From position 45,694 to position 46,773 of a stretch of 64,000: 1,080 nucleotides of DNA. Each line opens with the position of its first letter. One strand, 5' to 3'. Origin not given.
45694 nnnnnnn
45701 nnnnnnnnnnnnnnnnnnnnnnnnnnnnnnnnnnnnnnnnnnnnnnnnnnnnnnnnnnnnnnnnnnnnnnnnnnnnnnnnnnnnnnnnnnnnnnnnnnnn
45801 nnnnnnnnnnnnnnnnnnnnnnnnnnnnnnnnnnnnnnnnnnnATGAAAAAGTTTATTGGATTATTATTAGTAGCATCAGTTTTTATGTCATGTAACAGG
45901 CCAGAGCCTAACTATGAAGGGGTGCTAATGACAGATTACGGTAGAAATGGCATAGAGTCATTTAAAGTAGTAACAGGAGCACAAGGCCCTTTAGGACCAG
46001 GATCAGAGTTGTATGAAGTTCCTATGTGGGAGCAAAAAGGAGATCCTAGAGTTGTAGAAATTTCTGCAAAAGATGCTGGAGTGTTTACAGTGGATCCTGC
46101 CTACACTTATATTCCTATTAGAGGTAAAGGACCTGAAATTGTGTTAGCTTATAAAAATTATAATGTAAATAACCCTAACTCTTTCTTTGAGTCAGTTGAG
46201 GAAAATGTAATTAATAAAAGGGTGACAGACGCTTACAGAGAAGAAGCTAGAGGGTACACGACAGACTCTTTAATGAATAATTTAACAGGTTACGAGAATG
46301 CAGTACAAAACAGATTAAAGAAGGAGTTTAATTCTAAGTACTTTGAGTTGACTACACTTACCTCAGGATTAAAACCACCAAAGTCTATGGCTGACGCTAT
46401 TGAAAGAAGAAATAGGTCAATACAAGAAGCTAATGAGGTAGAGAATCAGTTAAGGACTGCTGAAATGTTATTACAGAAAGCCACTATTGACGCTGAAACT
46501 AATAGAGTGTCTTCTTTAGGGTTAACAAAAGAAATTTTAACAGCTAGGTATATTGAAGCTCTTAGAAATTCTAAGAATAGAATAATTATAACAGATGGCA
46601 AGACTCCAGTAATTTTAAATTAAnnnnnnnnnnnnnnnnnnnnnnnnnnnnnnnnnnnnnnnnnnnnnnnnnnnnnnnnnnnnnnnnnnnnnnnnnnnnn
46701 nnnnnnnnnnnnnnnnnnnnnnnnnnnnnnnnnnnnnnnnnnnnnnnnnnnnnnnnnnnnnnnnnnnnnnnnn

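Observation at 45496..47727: Membrane/envelope module: two small 2-TM proteins, an SPFH lipoprotein and an OmpA-like protein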

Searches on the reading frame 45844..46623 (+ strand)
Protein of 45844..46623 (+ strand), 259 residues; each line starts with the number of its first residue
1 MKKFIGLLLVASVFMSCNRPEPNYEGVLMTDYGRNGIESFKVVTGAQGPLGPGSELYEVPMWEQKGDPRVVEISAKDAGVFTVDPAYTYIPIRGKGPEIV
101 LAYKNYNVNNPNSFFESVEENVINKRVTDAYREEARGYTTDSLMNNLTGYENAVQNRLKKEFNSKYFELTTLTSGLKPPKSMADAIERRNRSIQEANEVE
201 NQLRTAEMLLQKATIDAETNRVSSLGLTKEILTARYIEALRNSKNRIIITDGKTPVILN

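Call 5: search_protein_families(library=pfam, proteins=[window:45844-46623:+], max_evalue=1)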
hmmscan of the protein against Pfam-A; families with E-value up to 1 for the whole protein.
window:45844-46623:+ (259 aa): 2 families
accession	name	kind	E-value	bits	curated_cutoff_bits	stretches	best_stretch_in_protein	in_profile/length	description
PF01145.31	Band_7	-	9.1e-09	36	23.6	1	23-205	6-174/176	SPFH domain / Band 7 family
PF14869.12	DUF4488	-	0.18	12.2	27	1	84-129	34-80/123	Domain of unknown function (DUF4488)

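Call 7: search_protein_families(library=phrogs, proteins=[window:45844-46623:+], max_evalue=0.01)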
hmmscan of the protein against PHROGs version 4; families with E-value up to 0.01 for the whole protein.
window:45844-46623:+ (259 aa): 1 family
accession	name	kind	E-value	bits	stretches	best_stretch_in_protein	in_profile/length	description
phrog_200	-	other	8.5e-37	128.1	1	4-255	87-343/379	lipoprotein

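Call 19: search_dna_similar(query=window:45844-46623:+, collection=phages, mode=protein, max_rows=60, rows=spread, max_evalue=0.001)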
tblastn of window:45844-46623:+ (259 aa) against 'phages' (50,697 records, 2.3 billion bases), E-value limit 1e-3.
Records with a match: 50; places in all: 50; records where one place covers at least 80% of the query: 45.
Best place of each record, by identity: >=99% 7; 60-80% 1; <60% 42.
By first word of the organism name: Prevotella 15; Bacteroides 8; uncultured 8; Cellulophaga 7; Escherichia 4; IAS 2; Leptolyngbya 1; Phocaeicola 1; bajarodcaudo 1; Bacteriophage 1; and 2 more.
By host as written in the record: Prevotella sp. 15; - 14; Bacteroides intestinalis DSM 108646 3; Cellulophaga baltica #18 2; Cellulophaga baltica #4 2; Cellulophaga baltica #17 2; Homo sapiens 2; Cellulophaga baltica #13 1; and 9 more.
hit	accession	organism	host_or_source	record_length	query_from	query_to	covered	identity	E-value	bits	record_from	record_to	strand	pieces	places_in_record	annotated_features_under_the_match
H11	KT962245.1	Cellulophaga phage phi4:1_13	Cellulophaga baltica #13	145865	1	259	100%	100.0%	6e-171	528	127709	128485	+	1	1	SPFH domain / band 7 family protein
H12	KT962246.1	Cellulophaga phage phi4:1_18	Cellulophaga baltica #18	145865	1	259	100%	100.0%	6e-171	528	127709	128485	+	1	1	SPFH domain / band 7 family protein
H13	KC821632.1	Cellulophaga phage phi4:1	Cellulophaga baltica #4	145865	1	259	100%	100.0%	6e-171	528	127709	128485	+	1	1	SPFH domain / Band 7 family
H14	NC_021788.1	Cellulophaga phage phi4:1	Cellulophaga baltica #4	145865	1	259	100%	100.0%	6e-171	528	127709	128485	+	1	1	SPFH domain / Band 7 family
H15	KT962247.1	Cellulophaga phage phi17:2_18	Cellulophaga baltica #18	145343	1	259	100%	99.2%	4e-170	525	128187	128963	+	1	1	SPFH domain / band 7 family protein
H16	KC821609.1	Cellulophaga phage phi17:2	Cellulophaga baltica #17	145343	1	259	100%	99.2%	4e-170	525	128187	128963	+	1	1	SPFH domain / Band 7 family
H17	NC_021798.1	Cellulophaga phage phi17:2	Cellulophaga baltica #17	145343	1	259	100%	99.2%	4e-170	525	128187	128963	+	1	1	SPFH domain / Band 7 family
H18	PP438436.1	Leptolyngbya phage Lbo-JY46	Leptolyngbya boryana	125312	1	258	100%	62.5%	2e-104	337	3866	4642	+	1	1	hypothetical protein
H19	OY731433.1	Bacteroides phage LoVEphage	-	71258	1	256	99%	31.6%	1e-34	137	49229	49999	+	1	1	lipoprotein | hypothetical protein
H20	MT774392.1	uncultured phage cr128_1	human feces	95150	3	259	99%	30.8%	6e-26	112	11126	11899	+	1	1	SPFH domain/band 7 family protein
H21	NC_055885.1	uncultured phage cr128_1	human feces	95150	3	259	99%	30.8%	6e-26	112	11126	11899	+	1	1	SPFH domain/band 7 family protein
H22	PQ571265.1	Bacteroides phage BI-TP1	Bacteroides intestinalis BG4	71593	1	238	92%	32.9%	9e-34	134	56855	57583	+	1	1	putative band 7 family protein R614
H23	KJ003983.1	IAS virus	Homo sapiens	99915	1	256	99%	30.3%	5e-21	98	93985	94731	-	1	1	record has no annotation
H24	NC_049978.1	IAS virus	Homo sapiens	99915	1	256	99%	30.3%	5e-21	98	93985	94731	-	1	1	prohibitin family protein | hypothetical protein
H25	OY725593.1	Bacteroides phage LoVEphage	-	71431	1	238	92%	32.6%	5e-33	132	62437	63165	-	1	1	lipoprotein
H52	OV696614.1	Escherichia phage Cyrano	-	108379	1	224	86%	26.5%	3e-4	48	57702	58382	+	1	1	Stomatin-like integral membrane protein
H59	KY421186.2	Flavobacterium phage FL-1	Flavobacterium sp. B183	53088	7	241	91%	22.8%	1e-8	61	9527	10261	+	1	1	hypothetical protein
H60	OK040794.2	Arthrobacter phage Atuin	Arthrobacter globiformis NRRL B-2979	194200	98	257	62%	26.1%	6e-10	65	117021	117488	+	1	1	168: membrane protein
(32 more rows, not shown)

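Call 20: get_annotated_region(hit=H19, flank=3000)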
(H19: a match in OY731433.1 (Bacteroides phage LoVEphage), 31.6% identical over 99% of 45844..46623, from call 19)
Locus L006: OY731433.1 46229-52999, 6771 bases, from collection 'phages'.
description: Bacteroides phage LoVEphage genome assembly, chromosome: 1.
organism: Bacteroides phage LoVEphage (NCBI taxid 2831678)
taxonomy: Viruses; Duplodnaviria; Heunggongvirae; Uroviricota; Caudoviricetes
host: -; source: -; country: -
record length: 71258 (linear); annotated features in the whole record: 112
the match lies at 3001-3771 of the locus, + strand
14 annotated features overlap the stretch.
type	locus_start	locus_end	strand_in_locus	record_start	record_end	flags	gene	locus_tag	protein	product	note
CDS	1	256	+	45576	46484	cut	-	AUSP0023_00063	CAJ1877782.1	RecT-like ssDNA annealing protein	ID:AUSP0023_00063; source:Prodigal:002006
CDS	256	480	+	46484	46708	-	-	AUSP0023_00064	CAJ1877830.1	hypothetical protein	ID:AUSP0023_00064; source:Prodigal:002006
CDS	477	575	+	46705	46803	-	-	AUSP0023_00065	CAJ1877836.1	hypothetical protein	ID:AUSP0023_00065; source:Prodigal:002006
CDS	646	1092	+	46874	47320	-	-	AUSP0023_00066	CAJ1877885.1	hypothetical protein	ID:AUSP0023_00066; source:Prodigal:002006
CDS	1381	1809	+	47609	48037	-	-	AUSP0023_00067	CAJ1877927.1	hypothetical protein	ID:AUSP0023_00067; source:Prodigal:002006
CDS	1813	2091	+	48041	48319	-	-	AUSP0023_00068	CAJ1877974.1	DNA binding protein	ID:AUSP0023_00068; source:Prodigal:002006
CDS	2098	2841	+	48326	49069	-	-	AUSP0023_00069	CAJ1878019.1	hypothetical protein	ID:AUSP0023_00069; source:Prodigal:002006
CDS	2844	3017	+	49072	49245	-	-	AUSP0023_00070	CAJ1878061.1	hypothetical protein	ID:AUSP0023_00070; source:Prodigal:002006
CDS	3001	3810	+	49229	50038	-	-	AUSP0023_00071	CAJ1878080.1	lipoprotein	ID:AUSP0023_00071; source:Prodigal:002006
CDS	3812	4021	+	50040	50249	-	-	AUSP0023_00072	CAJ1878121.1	hypothetical protein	ID:AUSP0023_00072; source:Prodigal:002006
CDS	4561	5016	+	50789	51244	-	-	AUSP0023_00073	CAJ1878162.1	Holliday junction resolvase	ID:AUSP0023_00073; source:Prodigal:002006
CDS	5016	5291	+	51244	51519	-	-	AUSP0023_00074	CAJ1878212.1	hypothetical protein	ID:AUSP0023_00074; source:Prodigal:002006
CDS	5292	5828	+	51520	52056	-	-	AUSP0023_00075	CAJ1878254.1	hypothetical protein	ID:AUSP0023_00075; source:Prodigal:002006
CDS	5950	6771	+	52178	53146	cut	-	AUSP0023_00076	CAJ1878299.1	DNA methyltransferase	ID:AUSP0023_00076; source:Prodigal:002006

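Call 21: get_annotated_region(hit=H20, flank=3000)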
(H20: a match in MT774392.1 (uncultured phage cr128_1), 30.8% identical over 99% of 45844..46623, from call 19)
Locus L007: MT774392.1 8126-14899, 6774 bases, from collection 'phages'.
description: Uncultured phage cr128_1, complete genome.
organism: uncultured phage cr128_1 (NCBI taxid 2772076)
taxonomy: Viruses; Duplodnaviria; Heunggongvirae; Uroviricota; Caudoviricetes; Crassvirales; Steigviridae; Asinivirinae; Mahlunavirus; Mahlunavirus rarus
host: -; source: human feces; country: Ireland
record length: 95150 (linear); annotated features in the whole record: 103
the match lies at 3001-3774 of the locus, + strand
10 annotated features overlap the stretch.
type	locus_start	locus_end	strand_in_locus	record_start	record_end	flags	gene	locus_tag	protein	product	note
CDS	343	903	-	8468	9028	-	-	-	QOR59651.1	hypothetical protein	gp_25376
CDS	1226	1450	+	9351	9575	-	-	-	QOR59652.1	hypothetical protein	gp_25377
CDS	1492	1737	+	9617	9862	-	-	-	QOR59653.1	hypothetical protein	gp_25378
CDS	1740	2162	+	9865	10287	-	-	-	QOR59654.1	hypothetical protein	gp_25379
CDS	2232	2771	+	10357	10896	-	-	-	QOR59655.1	hypothetical protein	gp_25380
CDS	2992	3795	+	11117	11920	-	-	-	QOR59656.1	SPFH domain/band 7 family protein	gp_25381; SPFH domain/Band 7 family [Cellulophaga phage phi17:2]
CDS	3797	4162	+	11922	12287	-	-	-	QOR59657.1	hypothetical protein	gp_25382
CDS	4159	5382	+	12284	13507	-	-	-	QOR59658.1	putative HKD family nuclease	gp_25383; putative HKD family nuclease [phiCrAss001]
CDS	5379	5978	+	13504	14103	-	-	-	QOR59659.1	hypothetical protein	gp_25384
CDS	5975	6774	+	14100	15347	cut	-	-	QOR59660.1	replicative DNA helicase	gp_25385; Replicative DNA helicase [phiCrAss001]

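Call 22: get_annotated_region(hit=H24, flank=3000)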
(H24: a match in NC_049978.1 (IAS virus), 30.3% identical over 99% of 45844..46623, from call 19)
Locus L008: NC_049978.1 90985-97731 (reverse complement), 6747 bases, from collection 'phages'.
description: IAS virus, complete genome.
organism: IAS virus (NCBI taxid 1450749)
taxonomy: Viruses; Duplodnaviria; Heunggongvirae; Uroviricota; Caudoviricetes; Crassvirales; Steigviridae; Asinivirinae; Paundivirus; Paundivirus hollandii
host: Homo sapiens; source: stool samples; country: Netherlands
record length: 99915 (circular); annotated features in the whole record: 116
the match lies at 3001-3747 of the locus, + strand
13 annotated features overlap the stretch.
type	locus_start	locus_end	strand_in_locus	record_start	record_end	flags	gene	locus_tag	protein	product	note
CDS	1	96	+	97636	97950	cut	-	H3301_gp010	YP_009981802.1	hypothetical protein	-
CDS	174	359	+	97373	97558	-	-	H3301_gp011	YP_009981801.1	hypothetical protein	-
CDS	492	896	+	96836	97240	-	-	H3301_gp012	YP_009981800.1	hypothetical protein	-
CDS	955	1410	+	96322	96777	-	-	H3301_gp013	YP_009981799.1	hypothetical protein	-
CDS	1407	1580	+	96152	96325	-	-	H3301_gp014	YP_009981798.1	hypothetical protein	-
CDS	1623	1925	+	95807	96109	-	-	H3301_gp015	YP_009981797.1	hypothetical protein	-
CDS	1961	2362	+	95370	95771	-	-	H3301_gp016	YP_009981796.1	hypothetical protein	-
CDS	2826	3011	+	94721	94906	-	-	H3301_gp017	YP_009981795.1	hypothetical protein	-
CDS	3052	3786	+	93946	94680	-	-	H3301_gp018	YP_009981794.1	prohibitin family protein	-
CDS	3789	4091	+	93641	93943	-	-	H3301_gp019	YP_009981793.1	hypothetical protein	-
CDS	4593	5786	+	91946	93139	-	-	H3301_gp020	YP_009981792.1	putative HKD family nuclease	-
CDS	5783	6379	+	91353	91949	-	-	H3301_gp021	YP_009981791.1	hypothetical protein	-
CDS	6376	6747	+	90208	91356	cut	-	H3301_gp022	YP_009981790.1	replicative DNA helicase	-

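Call 23: get_annotated_region(hit=H59, flank=3000)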
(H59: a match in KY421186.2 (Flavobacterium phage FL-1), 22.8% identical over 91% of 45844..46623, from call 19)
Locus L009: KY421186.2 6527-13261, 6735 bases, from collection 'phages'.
description: Flavobacterium phage FL-1, complete genome.
organism: Flavobacterium phage FL-1 (NCBI taxid 908820)
taxonomy: Viruses; Duplodnaviria; Heunggongvirae; Uroviricota; Caudoviricetes; Ficleduovirus
host: Flavobacterium sp. B183; source: -; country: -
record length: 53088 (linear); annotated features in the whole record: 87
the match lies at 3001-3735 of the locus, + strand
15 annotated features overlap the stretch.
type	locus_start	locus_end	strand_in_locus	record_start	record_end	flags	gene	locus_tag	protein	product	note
CDS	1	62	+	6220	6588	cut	-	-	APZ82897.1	hypothetical protein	-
CDS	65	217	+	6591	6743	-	-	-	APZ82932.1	hypothetical protein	-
CDS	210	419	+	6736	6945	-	-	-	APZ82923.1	hypothetical protein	-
CDS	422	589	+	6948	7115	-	-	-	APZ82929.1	hypothetical protein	-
CDS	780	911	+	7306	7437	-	-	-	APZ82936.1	hypothetical protein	-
CDS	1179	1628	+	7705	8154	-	-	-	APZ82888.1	hypothetical protein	-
CDS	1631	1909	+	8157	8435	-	-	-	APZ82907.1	hypothetical protein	-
CDS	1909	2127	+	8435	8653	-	-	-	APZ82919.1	hypothetical protein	-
CDS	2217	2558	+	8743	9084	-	-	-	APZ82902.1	hypothetical protein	-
CDS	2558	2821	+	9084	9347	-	-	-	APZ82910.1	hypothetical protein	-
CDS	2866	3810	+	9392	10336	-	-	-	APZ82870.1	hypothetical protein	-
CDS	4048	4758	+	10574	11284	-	-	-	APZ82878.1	hypothetical protein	-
CDS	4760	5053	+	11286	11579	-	-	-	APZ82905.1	hypothetical protein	-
CDS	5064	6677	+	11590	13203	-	-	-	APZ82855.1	putative portal protein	-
CDS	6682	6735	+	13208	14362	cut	-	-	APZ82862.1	hypothetical protein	-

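Call 24: get_annotated_region(hit=H22, flank=3000)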
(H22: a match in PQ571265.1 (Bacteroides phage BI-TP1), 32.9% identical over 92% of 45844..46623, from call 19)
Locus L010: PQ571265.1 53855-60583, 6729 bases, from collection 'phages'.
description: Bacteroides phage BI-TP1, complete genome.
organism: Bacteroides phage BI-TP1 (NCBI taxid 3385213)
taxonomy: Viruses
host: Bacteroides intestinalis BG4; source: antibiotic induction; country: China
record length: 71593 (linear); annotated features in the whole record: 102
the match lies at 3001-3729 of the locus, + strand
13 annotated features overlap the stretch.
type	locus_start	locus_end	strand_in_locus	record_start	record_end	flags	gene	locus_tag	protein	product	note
CDS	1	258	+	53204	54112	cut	-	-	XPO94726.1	RecT-like ssDNA annealing protein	BI-TP1_gp69; BI-TP1_gp69; Annot2=(structure alignment-afuniprot50) AF-A0A1Q6H3M1-F1-model_v4 Recombinase ...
CDS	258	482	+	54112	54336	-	-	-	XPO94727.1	hypothetical protein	BI-TP1_gp70; BI-TP1_gp70; None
CDS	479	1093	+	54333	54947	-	-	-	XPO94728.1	hypothetical protein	BI-TP1_gp71; BI-TP1_gp71; None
CDS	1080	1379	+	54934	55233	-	-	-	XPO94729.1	hypothetical protein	BI-TP1_gp72; BI-TP1_gp72; None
CDS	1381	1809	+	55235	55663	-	-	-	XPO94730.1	hypothetical protein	BI-TP1_gp73; BI-TP1_gp73; None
CDS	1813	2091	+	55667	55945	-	-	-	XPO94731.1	HU family DNA-binding protein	BI-TP1_gp74; BI-TP1_gp74; Annot2=(hmm profile search-phrog [Rank2]) phrog_379 DNA binding protein;Annot3=(structure ...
CDS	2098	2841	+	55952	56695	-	-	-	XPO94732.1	DUF2303 family protein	BI-TP1_gp75; BI-TP1_gp75; Annot2=(structure alignment-afuniprot50) AF-A0A1G4Q4P0-F1-model_v4 YfdQ family ...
CDS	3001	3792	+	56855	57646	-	-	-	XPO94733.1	putative band 7 family protein R614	BI-TP1_gp76; BI-TP1_gp76; Annot2=(hmm profile search-phrog [Rank2]) phrog_200 lipoprotein;Annot3=(structure ...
CDS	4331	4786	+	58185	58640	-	-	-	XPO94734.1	Holliday junction resolvase MOC1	BI-TP1_gp77; BI-TP1_gp77; Annot2= chloroplastic;Annot3=(hmm profile search-phrog [Rank2]) phrog_1770 Holliday junction ...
CDS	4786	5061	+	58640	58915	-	-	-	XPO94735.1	HNH endonuclease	BI-TP1_gp78; BI-TP1_gp78; None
CDS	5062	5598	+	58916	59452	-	-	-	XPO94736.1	HxsC-like His-Xaa-Ser system radical SAM maturase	BI-TP1_gp79; BI-TP1_gp79; Annot2=(structure alignment-afuniprot50) AF-A0A6H1ZHZ4-F1-model_v4 Putative iron-sulfur ...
CDS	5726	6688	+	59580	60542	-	-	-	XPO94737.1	DNA methyltransferase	BI-TP1_gp80; BI-TP1_gp80; Annot2=(hmm profile search-phrog [Rank2]) phrog_116 DNA methyltransferase;Annot3=(structure ...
CDS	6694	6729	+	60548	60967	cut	-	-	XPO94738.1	hypothetical protein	BI-TP1_gp81; BI-TP1_gp81; None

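Call 29: find_homologous_proteins(query=window:45844-46623:+, max_evalue=0.001)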
Query window:45844-46623:+ (259 aa): 936 proteins with E <= 0.001 among 1344 candidates; the best 120 are listed.
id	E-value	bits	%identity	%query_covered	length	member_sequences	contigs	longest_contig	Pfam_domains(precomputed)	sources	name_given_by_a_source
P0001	2.0e-165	566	99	100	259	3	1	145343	PF01145.32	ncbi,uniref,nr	ncbi:SPFH domain / band 7 family protein [Cellulophaga phage phi17:2_18]|uniref:SPFH domain / Band 7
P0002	3.2e-136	470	79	100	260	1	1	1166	PF01145.32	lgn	-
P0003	1.0e-127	442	76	100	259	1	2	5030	PF01145.32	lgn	-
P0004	1.6e-125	435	74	100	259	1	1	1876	PF01145.32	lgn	-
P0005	2.4e-125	435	74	100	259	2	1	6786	PF01145.32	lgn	-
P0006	8.1e-124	430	76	94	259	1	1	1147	PF01145.32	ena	-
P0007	1.4e-123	429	73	100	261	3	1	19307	PF01145.32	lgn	-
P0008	1.9e-123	429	73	100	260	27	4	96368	PF01145.32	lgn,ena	-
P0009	2.4e-123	428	76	97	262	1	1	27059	PF01145.32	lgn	-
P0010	4.3e-123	427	72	100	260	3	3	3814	PF01145.32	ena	-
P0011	1.6e-122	425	72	100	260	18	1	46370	PF01145.32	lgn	-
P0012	2.5e-122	425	72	100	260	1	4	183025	PF01145.32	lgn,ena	-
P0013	4.8e-122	424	72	100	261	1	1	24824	PF01145.32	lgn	-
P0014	4.8e-122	424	72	100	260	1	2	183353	PF01145.32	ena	-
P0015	5.1e-122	424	74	100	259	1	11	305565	PF01145.32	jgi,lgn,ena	jgi:regulator of protease activity HflC (stomatin/prohibitin superfamily)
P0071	4.9e-118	411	71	100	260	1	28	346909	PF01145.32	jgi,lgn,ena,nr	jgi:hypothetical protein|nr:MAG TPA: High frequency of lysogenization C protein [Caudoviricetes sp.]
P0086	6.9e-118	410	71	100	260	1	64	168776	PF01145.32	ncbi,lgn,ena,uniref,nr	ncbi:SPFH/Band 7/PHB domain protein [Capnocytophaga sp. oral taxon 863 str. F0517]|uniref:SPFH domai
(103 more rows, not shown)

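Call 31: find_encoding_contigs(protein=P0086, flank=5000, max_places=4)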
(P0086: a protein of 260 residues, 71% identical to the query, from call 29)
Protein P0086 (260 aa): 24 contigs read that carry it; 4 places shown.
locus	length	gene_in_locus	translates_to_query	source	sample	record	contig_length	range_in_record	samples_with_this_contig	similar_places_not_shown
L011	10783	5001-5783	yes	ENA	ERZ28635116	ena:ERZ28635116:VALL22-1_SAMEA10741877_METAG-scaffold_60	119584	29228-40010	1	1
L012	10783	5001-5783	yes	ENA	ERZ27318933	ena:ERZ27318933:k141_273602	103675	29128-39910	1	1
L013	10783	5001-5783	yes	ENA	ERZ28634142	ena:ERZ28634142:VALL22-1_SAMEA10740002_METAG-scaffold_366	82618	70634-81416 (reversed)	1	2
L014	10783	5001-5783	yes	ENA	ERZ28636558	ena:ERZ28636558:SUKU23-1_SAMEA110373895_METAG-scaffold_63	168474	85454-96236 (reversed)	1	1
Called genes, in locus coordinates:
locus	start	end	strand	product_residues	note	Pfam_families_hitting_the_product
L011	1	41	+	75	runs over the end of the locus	-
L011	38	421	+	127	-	-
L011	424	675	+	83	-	-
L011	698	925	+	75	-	-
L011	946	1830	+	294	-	PF07083:DUF1351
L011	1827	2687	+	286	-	PF03837:RecT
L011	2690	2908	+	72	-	-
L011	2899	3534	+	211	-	PF12706:Lactamase_B_2, PF13483:Lactamase_B_3 (weak)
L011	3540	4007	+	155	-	PF11325:DUF3127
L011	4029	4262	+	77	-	-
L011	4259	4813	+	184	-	-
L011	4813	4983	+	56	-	-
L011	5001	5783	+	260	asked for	PF01145:Band_7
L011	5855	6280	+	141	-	-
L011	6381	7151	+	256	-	-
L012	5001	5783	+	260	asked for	PF01145:Band_7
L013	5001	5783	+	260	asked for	PF01145:Band_7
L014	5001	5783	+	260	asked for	PF01145:Band_7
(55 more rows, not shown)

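Call 32: find_encoding_contigs(protein=P0071, flank=5000, max_places=4)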
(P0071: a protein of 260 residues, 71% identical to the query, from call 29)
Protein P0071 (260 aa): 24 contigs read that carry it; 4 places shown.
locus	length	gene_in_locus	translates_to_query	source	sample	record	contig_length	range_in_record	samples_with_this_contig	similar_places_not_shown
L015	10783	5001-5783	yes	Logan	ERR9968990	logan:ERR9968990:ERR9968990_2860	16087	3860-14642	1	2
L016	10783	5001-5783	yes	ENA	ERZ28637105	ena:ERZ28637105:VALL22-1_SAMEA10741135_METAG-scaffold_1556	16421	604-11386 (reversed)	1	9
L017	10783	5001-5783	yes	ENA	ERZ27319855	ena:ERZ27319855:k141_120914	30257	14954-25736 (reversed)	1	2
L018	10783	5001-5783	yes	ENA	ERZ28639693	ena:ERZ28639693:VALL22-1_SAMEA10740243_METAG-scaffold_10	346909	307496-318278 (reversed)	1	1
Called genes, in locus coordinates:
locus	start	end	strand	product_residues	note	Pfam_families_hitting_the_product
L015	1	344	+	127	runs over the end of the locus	-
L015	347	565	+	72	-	-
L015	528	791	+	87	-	-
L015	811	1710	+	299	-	PF07083:DUF1351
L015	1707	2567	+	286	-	PF03837:RecT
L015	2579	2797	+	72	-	-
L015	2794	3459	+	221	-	PF12706:Lactamase_B_2 (weak)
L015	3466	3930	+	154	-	PF11325:DUF3127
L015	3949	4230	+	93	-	-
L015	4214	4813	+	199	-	-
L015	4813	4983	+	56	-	-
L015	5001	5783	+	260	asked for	PF01145:Band_7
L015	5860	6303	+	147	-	-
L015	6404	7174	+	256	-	-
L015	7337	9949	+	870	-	PF01555:N6_N4_Mtase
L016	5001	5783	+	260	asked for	PF01145:Band_7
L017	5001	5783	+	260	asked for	PF01145:Band_7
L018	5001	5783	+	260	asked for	PF01145:Band_7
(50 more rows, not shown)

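Call 33: find_encoding_contigs(protein=P0015, flank=5000, max_places=3)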
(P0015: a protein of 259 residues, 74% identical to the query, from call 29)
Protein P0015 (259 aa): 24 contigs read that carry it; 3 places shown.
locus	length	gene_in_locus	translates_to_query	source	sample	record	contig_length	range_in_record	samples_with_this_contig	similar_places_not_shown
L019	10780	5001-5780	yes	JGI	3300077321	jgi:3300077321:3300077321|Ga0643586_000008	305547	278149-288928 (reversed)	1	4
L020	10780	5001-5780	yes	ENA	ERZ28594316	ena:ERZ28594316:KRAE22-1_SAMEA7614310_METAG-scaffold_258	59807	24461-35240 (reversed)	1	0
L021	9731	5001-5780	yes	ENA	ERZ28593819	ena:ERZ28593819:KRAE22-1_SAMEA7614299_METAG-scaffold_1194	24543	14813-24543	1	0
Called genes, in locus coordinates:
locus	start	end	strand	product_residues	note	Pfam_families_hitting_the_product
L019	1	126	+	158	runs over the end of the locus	-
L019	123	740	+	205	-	PF00929:RNase_T (weak), PF13482:RNase_H_2 (faint)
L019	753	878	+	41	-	-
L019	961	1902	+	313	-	PF10544:T5orf172 (weak), PF13455:MUG113 (faint)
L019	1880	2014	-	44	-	-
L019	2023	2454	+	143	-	-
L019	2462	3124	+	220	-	-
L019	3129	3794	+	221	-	PF00929:RNase_T (faint)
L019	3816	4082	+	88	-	-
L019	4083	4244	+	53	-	-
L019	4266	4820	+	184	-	PF07463:NUMOD4, PF13392:HNH_3 (weak)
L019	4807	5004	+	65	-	-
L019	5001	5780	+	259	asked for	PF01145:Band_7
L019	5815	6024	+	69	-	-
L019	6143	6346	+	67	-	-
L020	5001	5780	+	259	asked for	PF01145:Band_7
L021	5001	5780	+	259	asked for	PF01145:Band_7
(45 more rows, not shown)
